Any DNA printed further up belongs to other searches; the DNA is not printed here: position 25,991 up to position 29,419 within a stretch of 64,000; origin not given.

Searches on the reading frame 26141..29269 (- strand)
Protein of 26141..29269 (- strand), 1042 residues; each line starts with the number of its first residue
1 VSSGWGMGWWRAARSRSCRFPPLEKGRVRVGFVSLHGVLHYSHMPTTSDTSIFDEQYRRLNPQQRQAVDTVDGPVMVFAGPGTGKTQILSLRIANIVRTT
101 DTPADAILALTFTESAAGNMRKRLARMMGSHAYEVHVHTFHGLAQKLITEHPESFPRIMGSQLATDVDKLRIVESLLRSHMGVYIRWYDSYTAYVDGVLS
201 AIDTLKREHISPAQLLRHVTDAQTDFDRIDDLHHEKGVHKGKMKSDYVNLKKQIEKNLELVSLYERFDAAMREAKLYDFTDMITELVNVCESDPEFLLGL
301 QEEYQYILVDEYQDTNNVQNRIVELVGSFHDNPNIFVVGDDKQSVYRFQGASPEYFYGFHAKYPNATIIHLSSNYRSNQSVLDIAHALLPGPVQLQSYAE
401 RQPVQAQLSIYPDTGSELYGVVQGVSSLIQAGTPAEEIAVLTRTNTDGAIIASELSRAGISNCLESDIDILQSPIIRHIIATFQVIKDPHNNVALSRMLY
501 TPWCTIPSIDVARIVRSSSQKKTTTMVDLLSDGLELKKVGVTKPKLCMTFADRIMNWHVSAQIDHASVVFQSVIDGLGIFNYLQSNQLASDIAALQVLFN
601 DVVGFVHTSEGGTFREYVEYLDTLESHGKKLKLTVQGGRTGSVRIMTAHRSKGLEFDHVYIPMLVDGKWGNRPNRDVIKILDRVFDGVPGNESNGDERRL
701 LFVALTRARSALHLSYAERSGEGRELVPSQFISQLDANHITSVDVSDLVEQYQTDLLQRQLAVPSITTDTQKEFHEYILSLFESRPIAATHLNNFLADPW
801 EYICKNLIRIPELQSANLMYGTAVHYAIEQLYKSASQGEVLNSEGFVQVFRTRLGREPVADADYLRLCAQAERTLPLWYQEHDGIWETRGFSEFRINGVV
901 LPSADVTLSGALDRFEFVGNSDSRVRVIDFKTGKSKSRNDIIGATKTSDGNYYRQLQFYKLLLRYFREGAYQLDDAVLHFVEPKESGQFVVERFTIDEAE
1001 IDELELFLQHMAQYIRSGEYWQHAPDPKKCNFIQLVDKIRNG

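Call 82: search_protein_families(library=pfam, proteins=[window:26141-29269:-], max_evalue=0.00001)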
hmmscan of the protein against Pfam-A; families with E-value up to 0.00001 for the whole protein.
window:26141-29269:- (1042 aa): 5 families
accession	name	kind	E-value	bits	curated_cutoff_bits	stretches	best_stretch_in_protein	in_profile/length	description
PF00580.27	UvrD-helicase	-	7.7e-59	200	23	1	60-363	1-270/271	UvrD/REP helicase N-terminal domain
PF13361.12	UvrD_C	-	1.5e-32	113.8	25.6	2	369-531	1-166/350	UvrD-like helicase C-terminal domain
PF13245.12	AAA_19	-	2.2e-18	67.2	25.1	1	64-348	1-133/134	AAA domain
PF12705.13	PDDEXK_1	-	2.3e-17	64.2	22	1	787-1031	2-238/247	PD-(D/E)XK nuclease superfamily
PF13538.12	UvrD_C_2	-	5.2e-10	39.5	27.4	0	643-664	2-25/52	UvrD-like helicase C-terminal domain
